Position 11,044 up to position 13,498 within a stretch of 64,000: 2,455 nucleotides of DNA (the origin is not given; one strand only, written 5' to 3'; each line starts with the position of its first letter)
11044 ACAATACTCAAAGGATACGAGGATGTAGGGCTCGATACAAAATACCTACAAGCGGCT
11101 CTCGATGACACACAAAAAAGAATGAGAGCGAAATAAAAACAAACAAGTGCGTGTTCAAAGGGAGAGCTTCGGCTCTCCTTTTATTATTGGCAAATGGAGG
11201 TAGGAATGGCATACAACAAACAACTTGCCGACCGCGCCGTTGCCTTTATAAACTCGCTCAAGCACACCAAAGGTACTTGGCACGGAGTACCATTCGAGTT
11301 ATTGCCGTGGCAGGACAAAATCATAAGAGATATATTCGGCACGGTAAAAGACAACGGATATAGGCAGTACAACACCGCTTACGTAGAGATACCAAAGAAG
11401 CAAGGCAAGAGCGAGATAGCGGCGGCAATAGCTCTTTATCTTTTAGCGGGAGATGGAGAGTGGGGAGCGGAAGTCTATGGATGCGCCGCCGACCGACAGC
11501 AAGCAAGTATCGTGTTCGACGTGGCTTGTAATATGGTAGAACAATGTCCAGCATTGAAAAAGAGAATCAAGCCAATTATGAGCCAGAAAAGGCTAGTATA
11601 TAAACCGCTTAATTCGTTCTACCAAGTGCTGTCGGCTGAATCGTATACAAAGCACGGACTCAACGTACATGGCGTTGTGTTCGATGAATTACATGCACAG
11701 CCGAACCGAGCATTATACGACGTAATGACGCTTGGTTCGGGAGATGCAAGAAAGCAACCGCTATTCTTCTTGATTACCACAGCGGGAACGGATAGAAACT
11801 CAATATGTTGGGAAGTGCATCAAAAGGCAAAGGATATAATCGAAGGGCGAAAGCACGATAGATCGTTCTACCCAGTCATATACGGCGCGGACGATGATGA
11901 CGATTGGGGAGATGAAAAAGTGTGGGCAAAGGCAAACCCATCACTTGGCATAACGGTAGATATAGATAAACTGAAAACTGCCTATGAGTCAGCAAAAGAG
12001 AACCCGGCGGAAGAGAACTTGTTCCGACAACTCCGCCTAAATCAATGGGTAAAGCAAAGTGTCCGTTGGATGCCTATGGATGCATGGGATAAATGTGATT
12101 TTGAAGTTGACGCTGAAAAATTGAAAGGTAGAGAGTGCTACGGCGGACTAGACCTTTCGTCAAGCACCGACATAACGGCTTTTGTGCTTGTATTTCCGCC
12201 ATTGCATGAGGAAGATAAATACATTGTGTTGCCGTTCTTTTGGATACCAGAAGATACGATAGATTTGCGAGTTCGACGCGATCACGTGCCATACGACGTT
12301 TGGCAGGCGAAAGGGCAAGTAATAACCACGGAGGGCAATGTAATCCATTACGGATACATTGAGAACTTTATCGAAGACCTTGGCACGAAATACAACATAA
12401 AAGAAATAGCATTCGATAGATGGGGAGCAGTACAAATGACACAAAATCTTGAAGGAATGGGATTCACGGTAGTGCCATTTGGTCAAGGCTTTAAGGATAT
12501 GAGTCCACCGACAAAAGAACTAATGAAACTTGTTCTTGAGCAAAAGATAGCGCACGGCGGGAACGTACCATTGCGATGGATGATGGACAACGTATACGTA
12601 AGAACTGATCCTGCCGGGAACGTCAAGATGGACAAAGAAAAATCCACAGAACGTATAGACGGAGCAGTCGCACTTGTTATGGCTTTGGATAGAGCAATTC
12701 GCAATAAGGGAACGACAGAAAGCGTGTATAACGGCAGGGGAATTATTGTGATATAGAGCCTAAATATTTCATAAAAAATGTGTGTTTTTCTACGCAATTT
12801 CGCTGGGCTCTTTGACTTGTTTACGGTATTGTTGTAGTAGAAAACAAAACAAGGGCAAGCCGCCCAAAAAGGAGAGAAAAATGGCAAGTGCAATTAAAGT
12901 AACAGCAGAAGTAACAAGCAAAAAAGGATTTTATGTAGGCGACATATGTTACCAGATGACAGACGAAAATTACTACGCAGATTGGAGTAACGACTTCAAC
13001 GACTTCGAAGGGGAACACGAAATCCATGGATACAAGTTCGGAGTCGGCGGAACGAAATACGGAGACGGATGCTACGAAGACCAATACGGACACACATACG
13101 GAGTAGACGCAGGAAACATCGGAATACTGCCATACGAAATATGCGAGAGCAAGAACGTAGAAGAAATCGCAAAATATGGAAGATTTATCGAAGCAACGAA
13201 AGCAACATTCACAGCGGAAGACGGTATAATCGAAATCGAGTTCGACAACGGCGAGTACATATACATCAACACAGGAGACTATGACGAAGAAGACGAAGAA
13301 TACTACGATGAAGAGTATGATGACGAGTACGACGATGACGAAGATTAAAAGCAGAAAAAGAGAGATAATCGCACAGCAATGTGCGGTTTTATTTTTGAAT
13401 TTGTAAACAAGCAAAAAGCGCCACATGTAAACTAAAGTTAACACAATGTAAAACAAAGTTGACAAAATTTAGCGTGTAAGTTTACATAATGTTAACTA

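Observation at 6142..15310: Packaging module split by a ~9 kb DNA-modification / candidate anti-defence island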

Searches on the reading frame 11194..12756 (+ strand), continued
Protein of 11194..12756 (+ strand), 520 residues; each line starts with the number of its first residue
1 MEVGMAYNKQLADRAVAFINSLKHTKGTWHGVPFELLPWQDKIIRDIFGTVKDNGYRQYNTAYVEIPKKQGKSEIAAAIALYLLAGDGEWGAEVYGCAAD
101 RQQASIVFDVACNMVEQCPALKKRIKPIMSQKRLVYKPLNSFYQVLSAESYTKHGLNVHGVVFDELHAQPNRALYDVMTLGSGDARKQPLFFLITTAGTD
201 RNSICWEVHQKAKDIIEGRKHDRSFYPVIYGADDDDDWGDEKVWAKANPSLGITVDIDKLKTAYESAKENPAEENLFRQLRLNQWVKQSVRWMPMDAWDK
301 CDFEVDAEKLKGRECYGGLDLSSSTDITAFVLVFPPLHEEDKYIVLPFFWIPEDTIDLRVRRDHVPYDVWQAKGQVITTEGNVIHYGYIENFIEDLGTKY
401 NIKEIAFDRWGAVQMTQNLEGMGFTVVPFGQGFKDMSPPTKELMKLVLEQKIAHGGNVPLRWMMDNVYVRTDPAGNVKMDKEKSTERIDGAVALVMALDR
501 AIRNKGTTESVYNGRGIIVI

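Call 105: find_related_loci(query=window:11206-12756:+, collection=genome_contigs, flank=10000)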
Query window:11206-12756:+ (516 aa) in genome_contigs; peptide patterns used: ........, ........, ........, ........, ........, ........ (x = any residue, [..] = any of these).
323 stretches matched a pattern; 132 encode a relative of the query (tblastn E <= 1e-3); the best 80 are kept; 80 distinct loci.
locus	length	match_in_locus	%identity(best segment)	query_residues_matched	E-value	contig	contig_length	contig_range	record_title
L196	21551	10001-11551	98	1-516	0e+0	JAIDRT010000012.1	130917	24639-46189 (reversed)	MAG: Clostridia bacterium isolate SC0362_comb_6 SC0362_comb_6_contig_12, whole genome shotgun sequence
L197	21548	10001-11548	97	1-516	0e+0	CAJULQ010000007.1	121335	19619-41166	MAG TPA_asm: uncultured Christensenellaceae bacterium isolate MGBC158044 genome assembly, contig: MGBC158044.7, whole ge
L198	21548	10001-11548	97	1-516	0e+0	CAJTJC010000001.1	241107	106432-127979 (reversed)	MAG TPA_asm: uncultured Christensenella sp. isolate MGBC101977 genome assembly, contig: MGBC101977.1, whole genome shotg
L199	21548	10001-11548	97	1-516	0e+0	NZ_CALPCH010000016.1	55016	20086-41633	Pumilibacter intestinalis strain CLA-AA-M10 NODE_16_length_55016_cov_14.135478, whole genome shotgun sequence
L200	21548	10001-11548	96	1-516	0e+0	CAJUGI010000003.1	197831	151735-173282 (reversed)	MAG TPA_asm: uncultured Christensenella sp. isolate MGBC134176 genome assembly, contig: MGBC134176.3, whole genome shotg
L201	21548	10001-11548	96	1-516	0e+0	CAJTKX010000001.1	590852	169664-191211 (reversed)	MAG TPA_asm: uncultured Christensenella sp. isolate MGBC104814 genome assembly, contig: MGBC104814.1, whole genome shotg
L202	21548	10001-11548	96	1-516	0e+0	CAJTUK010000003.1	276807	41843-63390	MAG TPA_asm: uncultured Christensenella sp. isolate MGBC114492 genome assembly, contig: MGBC114492.3, whole genome shotg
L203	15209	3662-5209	96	1-516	0e+0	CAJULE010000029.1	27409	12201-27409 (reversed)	MAG TPA_asm: uncultured Christensenellaceae bacterium isolate MGBC157735 genome assembly, contig: MGBC157735.29, whole g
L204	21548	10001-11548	95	1-516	0e+0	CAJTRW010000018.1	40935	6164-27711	MAG TPA_asm: uncultured Christensenella sp. isolate MGBC111253 genome assembly, contig: MGBC111253.18, whole genome shot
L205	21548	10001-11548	95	1-516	0e+0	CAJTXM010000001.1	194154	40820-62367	MAG TPA_asm: uncultured Christensenella sp. isolate MGBC123009 genome assembly, contig: MGBC123009.1, whole genome shotg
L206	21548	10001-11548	95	1-516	0e+0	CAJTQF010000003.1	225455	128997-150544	MAG TPA_asm: uncultured Christensenella sp. isolate MGBC105391 genome assembly, contig: MGBC105391.3, whole genome shotg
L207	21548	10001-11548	95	1-516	0e+0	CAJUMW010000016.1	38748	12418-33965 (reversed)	MAG TPA_asm: uncultured Christensenellaceae bacterium isolate MGBC143123 genome assembly, contig: MGBC143123.16, whole g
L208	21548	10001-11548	94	1-516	0e+0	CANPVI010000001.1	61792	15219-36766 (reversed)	MAG: uncultured Atopobiaceae bacterium isolate Lapin-001__bin20 genome assembly, contig: Lapin-001__NODE_684_length_6179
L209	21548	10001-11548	92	1-516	0e+0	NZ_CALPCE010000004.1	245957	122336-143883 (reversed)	Anaerocaecibacter muris strain CLA-AA-M11 NODE_4_length_245957_cov_455.858618, whole genome shotgun sequence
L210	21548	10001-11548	91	1-516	0e+0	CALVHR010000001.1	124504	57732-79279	MAG: uncultured Clostridia bacterium isolate BRZ_GA__bin43 genome assembly, contig: BRZ_GA__NODE_256_length_124504_cov_1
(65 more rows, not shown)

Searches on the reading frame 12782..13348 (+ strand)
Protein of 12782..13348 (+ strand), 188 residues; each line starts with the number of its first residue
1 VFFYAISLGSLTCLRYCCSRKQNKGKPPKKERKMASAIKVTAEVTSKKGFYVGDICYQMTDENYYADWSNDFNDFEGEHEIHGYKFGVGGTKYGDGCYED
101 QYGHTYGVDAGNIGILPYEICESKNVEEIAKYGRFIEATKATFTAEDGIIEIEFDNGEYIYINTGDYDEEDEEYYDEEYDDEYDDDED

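Call 3: search_protein_families(library=pfam, proteins=[window:12782-13348:+], max_evalue=0.01)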
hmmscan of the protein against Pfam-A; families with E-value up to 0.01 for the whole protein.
window:12782-13348:+ (188 aa): 0 families

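Call 4: search_protein_families(library=phrogs, proteins=[window:12782-13348:+], max_evalue=0.001)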
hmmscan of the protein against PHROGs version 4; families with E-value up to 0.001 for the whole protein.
window:12782-13348:+ (188 aa): 1 family
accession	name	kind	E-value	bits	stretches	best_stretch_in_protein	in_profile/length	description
phrog_20074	-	unknown function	7.4e-16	59.7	1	49-179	8-136/140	-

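Call 24: search_protein_families(library=pfam, proteins=[window:12881-13348:+], max_evalue=0.01)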
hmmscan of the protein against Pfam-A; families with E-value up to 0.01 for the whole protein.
window:12881-13348:+ (155 aa): 0 families

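Call 43: search_protein_families(library=ncbifam, proteins=[window:12881-13348:+], max_evalue=0.001)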
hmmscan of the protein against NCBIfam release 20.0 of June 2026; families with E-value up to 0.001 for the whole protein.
window:12881-13348:+ (155 aa): 0 families

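Call 44: search_protein_families(library=padloc, proteins=[window:12881-13348:+], max_evalue=0.001)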
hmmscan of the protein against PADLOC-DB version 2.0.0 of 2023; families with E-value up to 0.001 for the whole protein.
window:12881-13348:+ (155 aa): 0 families

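Call 46: find_homologous_proteins(query=window:12881-13348:+, max_evalue=0.001)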
Query window:12881-13348:+ (155 aa): 48 proteins with E <= 0.001 among 245 candidates.
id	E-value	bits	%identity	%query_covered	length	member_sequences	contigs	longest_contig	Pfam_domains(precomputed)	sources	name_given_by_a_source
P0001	9.0e-97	340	100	100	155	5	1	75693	-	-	-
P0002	8.3e-73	262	81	85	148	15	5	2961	-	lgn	-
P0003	3.5e-72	260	80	85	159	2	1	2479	-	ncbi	-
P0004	3.1e-70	253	81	85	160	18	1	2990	-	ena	-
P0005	3.8e-69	250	79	85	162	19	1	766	-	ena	-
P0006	3.1e-67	244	77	85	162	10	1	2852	-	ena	-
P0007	1.1e-65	239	74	86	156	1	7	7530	-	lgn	-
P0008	1.6e-65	238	78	81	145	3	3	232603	-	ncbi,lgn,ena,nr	ncbi:MAG: hypothetical protein K2K85_02105 [Clostridia bacterium]|nr:hypothetical protein [Clostridi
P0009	1.7e-65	238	77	83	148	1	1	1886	-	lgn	-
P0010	6.4e-63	230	69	95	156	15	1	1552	-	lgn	-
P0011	6.9e-61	223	73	86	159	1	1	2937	-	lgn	-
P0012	7.6e-58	213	63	85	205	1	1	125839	-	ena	-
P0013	9.4e-58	213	62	91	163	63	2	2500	-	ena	-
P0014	4.7e-57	211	73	80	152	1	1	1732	-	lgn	-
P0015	9.0e-57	210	63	90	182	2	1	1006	-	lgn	-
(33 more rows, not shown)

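Call 49: search_solved_structures(query=A1, max_evalue=1)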
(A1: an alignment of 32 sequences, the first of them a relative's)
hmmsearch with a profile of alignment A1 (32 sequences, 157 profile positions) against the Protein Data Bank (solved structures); distinct sequences matched with E-value up to 1: 0.

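Call 59: predict_structure(alignment_id=A1)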
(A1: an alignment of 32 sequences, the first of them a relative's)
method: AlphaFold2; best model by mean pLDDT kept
length: 155 residues; sequences in the alignment: 32
mean_pLDDT: 84.2   pTM: 0.77
mean pLDDT of the five models: 84.2, 83.3, 82.1, 82.0, 81.5
residues with pLDDT >= 90: 98; 70-90: 27; 50-70: 12; < 50: 18
segments of 3 or more residues with pLDDT < 50: 136-149, 153-155
pLDDT, mean of each block of 10 residues (from residue 1): 86 97 89 66 86 93 92 90 95 92 98 96 97 58 45 49
secondary structure, 60 per line:
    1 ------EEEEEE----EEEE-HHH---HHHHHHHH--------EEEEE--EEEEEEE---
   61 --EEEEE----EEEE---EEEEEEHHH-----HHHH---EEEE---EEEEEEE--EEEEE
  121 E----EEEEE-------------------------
elements in order: E7-12 E17-20 H28-35 E44-48 E51-57 E63-67 E72-75 E79-84 H93-96 E100-103 E107-113 E116-121 E126-130

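Call 62: fold_search(model_id=the predicted structure, library=pdb)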
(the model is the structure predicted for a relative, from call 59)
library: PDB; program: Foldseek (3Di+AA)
matches with E <= 10: 156; with E <= 0.001: 0
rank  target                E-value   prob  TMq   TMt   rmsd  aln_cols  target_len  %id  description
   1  4myp_B                5.7e-01  0.03  0.16  0.19  14.2       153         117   10  Structure of the central NEAT domain, N2, of the listerial Hbp2 protein complexed with heme (released 2014-10-22)
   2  3rtl_D                8.0e-01  0.04  0.16  0.19  14.0       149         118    7  Staphylococcus aureus heme-bound IsdB-N2 (released 2011-05-18)
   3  7qe4_BBB              1.0e+00  0.01  0.12  0.08  18.6       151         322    9  B-trefoil lectin from Salpingoeca rosetta in complex with GalNAc (released 2022-09-14)
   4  9jg6_U                1.2e+00  0.03  0.12  0.12  12.4       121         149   13  The tail-complex structure of phage P22 (released 2025-02-26)
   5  3mah                  1.3e+00  0.04  0.16  0.18  10.7       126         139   13  A putative c-terminal regulatory domain of aspartate kinase from porphyromonas gingivalis w83. (released 2010-04-14)
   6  2zkn_A                1.4e+00  0.07  0.21  0.24   9.1       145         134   10  X-ray structure of mutant galectin-1/lactose complex (released 2008-09-30)
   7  8soa_B                1.5e+00  0.05  0.17  0.07  12.1       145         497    4  Phosphoinositide phosphate 3 kinase gamma bound with ATP (released 2024-04-03)
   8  2o6p_A                1.6e+00  0.02  0.16  0.18  14.5       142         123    9  Crystal Structure of the heme-IsdC complex (released 2007-02-06)
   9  7r55_A                1.6e+00  0.01  0.12  0.08  18.7       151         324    9  B-trefoil lectin from Salpingoeca rosetta in complex with Gb3 (released 2022-09-14)
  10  3t0p_A                1.8e+00  0.03  0.18  0.09  12.6       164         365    9  Crystal structure of a Putative DNA polymerase III beta subunit (EUBREC_0002; ERE_29750) from Eubacterium rectale ATCC (released 2011-08-10)
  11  2qzw_A                1.8e+00  0.02  0.14  0.09  13.7       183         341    6  Secreted aspartic proteinase (Sap) 1 from Candida albicans (released 2008-07-08)
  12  7qe3_AAA              1.8e+00  0.01  0.12  0.07  19.5       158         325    8  Se-M variant of B-trefoil lectin from Salpingoeca rosetta in complex with GalNAc (released 2022-09-14)
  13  8bes_A                1.9e+00  0.02  0.15  0.06  14.7       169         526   11  Structure of D188A-fructofuranosidase from Rhodotorula dairenensis in complex with fructose (released 2022-12-28)
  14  7qe3_BBB              2.0e+00  0.01  0.12  0.08  19.3       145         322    7  Se-M variant of B-trefoil lectin from Salpingoeca rosetta in complex with GalNAc (released 2022-09-14)
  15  1r77_B                2.2e+00  0.03  0.14  0.19  10.9        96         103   11  Crystal structure of the cell wall targeting domain of peptidylglycan hydrolase ALE-1 (released 2005-04-12)
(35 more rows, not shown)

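Call 68: fold_search(model_id=the predicted structure, library=viral)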
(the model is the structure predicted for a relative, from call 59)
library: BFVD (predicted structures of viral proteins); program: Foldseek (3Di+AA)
matches with E <= 10: 97; with E <= 0.001: 2
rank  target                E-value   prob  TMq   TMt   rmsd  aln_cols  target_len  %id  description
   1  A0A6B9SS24            1.1e-08  1.00  0.70  0.79   3.7       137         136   27  Uncharacterized protein [Acinetobacter phage vB_AbaM_Lazarus]
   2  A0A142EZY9            1.2e-07  1.00  0.60  0.71   3.7       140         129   28  (no name in the UniProt tables at hand)
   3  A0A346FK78            8.9e-03  0.98  0.35  0.43   8.4       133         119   14  Uncharacterized protein [Synechococcus virus S-PRM1]
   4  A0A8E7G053            7.0e-01  0.15  0.26  0.34  10.7       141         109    6  (no name in the UniProt tables at hand)
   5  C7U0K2                7.0e-01  0.04  0.15  0.13  11.8       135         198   12  (no name in the UniProt tables at hand)
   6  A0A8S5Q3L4            8.8e-01  0.20  0.28  0.18   6.7       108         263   14  Uncharacterized protein [Siphoviridae sp. ctLqe90]
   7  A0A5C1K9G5            1.1e+00  0.06  0.18  0.07  12.2       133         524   12  Uncharacterized protein [Pseudomonas phage vB_PaeM_PS119XW]
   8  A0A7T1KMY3            1.1e+00  0.02  0.13  0.05  24.1       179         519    9  G protein [Sodak rhabdovirus 1]
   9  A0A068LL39            1.5e+00  0.02  0.13  0.11  15.3       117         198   11  ORF-61-like protein [Peridroma alphabaculovirus]
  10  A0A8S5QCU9            1.6e+00  0.01  0.14  0.14  12.5       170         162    8  Uncharacterized protein [Siphoviridae sp. ctbvd11]
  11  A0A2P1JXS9            1.7e+00  0.02  0.16  0.07  15.0       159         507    9  Lysin B [Rhodococcus phage Finch]
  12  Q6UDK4                2.0e+00  0.06  0.17  0.03  17.0        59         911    7  Envelope glycoprotein B [Psittacid herpesvirus 1 (isolate Amazon parrot/-/97-0001/1997)]
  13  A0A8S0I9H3            2.4e+00  0.02  0.19  0.04  12.9       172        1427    8  (no name in the UniProt tables at hand)
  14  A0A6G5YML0            2.4e+00  0.01  0.16  0.14  16.3       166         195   10  (no name in the UniProt tables at hand)
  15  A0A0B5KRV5            2.5e+00  0.01  0.13  0.05  24.6       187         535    6  Glycoprotein [Yongjia Tick Virus 2]
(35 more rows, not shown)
